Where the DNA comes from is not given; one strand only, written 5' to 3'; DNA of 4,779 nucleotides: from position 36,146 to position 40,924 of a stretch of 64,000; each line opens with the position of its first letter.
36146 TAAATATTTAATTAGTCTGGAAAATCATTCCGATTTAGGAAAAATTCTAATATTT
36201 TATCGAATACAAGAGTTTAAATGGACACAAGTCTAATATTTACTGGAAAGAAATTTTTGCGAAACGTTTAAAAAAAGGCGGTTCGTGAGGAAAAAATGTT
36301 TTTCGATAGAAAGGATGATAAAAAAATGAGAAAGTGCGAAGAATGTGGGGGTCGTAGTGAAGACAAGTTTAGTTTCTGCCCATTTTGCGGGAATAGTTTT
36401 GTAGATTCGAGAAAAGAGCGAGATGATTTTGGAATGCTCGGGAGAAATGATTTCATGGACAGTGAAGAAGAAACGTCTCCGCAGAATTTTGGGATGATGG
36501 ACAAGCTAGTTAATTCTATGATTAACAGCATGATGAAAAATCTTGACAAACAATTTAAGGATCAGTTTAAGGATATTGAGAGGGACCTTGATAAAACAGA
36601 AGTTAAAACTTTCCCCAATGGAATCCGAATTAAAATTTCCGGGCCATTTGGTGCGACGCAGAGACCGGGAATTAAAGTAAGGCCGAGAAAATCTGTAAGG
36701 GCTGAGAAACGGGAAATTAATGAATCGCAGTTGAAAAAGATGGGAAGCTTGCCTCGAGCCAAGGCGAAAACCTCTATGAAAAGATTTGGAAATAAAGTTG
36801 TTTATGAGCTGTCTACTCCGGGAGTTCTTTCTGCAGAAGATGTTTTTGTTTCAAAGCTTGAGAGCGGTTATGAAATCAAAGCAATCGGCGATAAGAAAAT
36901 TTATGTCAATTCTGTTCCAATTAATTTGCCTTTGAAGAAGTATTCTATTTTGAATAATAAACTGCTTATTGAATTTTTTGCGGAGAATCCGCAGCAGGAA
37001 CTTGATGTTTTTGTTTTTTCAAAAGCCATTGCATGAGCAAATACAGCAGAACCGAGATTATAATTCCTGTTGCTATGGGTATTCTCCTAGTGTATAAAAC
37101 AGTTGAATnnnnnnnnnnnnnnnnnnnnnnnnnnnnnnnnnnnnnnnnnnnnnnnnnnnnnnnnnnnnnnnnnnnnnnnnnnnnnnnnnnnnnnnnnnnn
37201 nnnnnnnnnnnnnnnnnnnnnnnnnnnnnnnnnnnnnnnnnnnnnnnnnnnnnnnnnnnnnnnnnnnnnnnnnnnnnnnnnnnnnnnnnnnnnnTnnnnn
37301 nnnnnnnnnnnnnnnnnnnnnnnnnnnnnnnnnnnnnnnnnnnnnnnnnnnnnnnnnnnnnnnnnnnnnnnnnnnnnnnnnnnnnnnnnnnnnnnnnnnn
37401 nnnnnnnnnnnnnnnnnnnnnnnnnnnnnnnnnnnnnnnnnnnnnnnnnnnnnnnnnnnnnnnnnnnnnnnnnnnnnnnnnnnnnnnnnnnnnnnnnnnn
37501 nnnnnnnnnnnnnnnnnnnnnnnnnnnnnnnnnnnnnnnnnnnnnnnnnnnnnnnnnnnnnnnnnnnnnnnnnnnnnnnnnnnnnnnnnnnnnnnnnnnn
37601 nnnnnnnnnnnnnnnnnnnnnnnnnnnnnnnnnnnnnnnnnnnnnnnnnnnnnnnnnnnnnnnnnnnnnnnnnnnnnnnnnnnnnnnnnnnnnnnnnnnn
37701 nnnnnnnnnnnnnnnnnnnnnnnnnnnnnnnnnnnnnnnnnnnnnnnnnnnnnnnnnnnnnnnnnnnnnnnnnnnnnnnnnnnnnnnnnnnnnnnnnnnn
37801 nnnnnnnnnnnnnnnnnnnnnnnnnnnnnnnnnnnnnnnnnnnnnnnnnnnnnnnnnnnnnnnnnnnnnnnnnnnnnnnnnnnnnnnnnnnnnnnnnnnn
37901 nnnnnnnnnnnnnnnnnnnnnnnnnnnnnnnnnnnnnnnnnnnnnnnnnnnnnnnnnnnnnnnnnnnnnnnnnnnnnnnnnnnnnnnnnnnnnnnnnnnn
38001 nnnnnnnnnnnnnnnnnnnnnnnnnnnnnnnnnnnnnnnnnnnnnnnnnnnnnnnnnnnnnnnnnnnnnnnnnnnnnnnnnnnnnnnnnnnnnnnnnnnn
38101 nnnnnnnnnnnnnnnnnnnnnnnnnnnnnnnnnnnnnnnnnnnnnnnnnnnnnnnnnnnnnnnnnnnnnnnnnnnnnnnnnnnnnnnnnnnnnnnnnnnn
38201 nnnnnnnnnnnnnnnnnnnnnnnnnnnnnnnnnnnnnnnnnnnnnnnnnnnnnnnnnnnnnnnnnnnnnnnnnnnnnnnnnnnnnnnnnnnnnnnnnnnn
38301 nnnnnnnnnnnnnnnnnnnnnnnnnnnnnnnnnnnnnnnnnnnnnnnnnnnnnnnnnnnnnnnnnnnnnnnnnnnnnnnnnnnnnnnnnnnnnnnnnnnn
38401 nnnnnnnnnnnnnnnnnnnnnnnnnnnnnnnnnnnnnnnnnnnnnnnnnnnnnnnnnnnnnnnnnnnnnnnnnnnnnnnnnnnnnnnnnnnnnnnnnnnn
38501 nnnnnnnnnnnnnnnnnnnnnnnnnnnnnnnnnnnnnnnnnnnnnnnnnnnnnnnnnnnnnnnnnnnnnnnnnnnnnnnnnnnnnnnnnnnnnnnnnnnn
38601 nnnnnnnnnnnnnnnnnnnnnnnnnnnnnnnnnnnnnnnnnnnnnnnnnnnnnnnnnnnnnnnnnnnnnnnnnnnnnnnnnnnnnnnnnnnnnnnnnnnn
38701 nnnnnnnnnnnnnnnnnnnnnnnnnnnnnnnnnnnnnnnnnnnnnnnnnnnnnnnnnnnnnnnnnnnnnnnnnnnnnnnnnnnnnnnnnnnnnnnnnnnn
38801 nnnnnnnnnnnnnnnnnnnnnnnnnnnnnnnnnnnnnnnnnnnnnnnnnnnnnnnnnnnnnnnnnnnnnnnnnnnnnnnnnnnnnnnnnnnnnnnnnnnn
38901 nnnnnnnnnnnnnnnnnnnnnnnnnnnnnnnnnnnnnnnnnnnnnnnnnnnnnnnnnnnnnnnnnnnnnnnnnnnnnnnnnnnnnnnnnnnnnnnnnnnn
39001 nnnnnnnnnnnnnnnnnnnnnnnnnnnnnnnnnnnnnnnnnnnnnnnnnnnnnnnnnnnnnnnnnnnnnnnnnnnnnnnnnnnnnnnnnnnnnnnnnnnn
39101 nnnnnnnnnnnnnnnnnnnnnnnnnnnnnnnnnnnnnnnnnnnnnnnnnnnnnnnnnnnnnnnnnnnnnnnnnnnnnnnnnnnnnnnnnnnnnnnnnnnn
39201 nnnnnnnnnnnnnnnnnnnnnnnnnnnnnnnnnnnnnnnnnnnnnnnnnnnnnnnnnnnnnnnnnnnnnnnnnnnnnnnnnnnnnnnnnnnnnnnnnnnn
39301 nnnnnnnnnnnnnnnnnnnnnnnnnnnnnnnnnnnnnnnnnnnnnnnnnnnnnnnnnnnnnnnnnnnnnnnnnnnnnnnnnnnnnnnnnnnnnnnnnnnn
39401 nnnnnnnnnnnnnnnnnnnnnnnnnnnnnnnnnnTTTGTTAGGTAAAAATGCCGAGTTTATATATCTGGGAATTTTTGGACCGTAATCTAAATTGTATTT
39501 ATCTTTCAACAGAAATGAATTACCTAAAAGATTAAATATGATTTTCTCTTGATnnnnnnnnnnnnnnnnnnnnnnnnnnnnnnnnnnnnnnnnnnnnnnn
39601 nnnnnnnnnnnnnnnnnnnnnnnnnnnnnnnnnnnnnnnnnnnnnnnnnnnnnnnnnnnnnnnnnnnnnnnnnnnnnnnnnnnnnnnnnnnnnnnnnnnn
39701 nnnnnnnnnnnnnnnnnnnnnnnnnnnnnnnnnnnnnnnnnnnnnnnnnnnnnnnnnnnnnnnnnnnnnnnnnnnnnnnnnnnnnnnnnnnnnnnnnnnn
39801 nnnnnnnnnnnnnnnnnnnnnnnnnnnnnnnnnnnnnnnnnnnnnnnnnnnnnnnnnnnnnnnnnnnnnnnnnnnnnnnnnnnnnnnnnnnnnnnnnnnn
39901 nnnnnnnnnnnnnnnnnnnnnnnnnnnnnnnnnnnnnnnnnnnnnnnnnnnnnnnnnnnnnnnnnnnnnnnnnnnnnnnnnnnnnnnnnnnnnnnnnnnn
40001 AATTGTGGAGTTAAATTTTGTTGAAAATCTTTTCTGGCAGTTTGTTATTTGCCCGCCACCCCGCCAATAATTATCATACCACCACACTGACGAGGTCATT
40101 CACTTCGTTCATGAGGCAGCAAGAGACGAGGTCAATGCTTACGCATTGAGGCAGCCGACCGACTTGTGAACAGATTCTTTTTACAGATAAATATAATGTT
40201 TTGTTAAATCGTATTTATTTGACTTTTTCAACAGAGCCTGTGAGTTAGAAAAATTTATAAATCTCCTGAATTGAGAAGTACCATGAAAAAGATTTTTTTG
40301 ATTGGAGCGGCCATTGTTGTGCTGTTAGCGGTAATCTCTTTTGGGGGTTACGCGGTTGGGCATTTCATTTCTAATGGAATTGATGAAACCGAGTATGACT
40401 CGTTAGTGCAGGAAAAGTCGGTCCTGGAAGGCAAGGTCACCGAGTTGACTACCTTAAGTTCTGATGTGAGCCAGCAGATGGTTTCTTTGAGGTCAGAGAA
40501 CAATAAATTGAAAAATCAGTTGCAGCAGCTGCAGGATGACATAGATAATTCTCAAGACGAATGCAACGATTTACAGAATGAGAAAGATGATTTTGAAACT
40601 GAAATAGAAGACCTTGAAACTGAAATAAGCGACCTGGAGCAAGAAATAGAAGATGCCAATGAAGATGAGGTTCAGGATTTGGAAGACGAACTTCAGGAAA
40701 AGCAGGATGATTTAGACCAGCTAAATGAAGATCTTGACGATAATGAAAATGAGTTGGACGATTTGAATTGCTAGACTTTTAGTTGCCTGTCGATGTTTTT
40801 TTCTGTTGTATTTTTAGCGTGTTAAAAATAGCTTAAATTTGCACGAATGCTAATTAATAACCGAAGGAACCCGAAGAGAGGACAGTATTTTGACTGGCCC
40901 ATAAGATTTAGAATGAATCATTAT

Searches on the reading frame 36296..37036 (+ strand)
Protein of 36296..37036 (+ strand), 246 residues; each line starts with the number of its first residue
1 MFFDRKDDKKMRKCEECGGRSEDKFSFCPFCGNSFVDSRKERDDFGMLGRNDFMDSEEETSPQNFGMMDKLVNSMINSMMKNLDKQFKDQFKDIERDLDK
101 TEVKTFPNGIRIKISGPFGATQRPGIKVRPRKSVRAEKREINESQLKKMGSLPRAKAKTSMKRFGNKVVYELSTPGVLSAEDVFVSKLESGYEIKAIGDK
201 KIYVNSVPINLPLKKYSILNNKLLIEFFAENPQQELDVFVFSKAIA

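Call 76: search_protein_families(library=pfam, proteins=[window:36296-37036:+], max_evalue=0.001)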
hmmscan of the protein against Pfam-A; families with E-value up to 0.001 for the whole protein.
window:36296-37036:+ (246 aa): 2 families
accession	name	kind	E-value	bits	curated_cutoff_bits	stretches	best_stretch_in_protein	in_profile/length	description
PF22400.1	DUF6980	-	0.00012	22.7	27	1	18-66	45-92/99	Domain of unknown function (DUF6980)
PF24460.1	DUF7575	-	0.00021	21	28.5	1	12-35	4-27/28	Domain of unknown function (DUF7575)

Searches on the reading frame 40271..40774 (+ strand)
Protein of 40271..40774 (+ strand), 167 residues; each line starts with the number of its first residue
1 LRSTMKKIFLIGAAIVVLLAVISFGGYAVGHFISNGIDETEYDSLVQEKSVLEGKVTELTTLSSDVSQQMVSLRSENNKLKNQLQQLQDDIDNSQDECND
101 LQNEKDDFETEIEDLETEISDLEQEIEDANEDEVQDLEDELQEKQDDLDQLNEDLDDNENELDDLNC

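Call 23: search_protein_families(library=pfam, proteins=[window:40271-40774:+], max_evalue=0.01)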
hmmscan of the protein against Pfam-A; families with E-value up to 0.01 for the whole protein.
window:40271-40774:+ (167 aa): 48 families (the best 25 are shown)
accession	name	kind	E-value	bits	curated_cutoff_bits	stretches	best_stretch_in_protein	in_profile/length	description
PF07926.17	TPR_MLP1_2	-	4.4e-06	27.2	36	1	61-131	50-117/129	TPR/MLP1/MLP2-like protein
PF08614.16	ATG16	-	9.8e-06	26.3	33.7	1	62-165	75-177/200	Autophagy protein 16 (ATG16)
PF00261.25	Tropomyosin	-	3.9e-05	23.7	38.6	1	79-160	3-83/242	Tropomyosin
PF10473.14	CENP-F_leu_zip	-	5.4e-05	23.7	34.5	0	47-102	52-107/140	Leucine-rich repeats of kinetochore protein Cenp-F/LEK1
PF16326.10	ABC_tran_CTD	-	0.0001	22.8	32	1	101-153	6-62/69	ABC transporter C-terminal domain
PF20492.3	ERM_helical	-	0.00022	21.7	40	1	66-164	11-108/120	Ezrin/radixin/moesin, alpha-helical domain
PF13870.11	CCDC113_CCDC96_CC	-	0.00022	21.4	31.6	1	32-161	44-174/177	CCDC113/CCDC96, coiled-coil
PF25587.1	Rv2743c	-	0.00038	20.6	27.7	1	21-150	59-189/237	Rv2743c family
PF00170.26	bZIP_1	-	0.00049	20.6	27.6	0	56-90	28-62/64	bZIP transcription factor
PF13166.12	AAA_13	-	0.0005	19.3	36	1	74-143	400-469/713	AAA domain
PF11932.13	DUF3450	-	0.00056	19.7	32.6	1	43-159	26-139/241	Protein of unknown function (DUF3450)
PF03938.19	OmpH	-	0.00071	20.2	32.4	1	100-159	23-86/141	Outer membrane protein (OmpH-like)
PF17675.6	APG6_N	-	0.00083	20.2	45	1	60-162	36-132/132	Apg6 coiled-coil region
PF06818.20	Fez1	-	0.0011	19.9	34.4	1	79-165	14-99/199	Fez1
PF09728.14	Taxilin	-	0.0016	18.2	30.3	1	45-156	182-290/302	Myosin-like coiled-coil protein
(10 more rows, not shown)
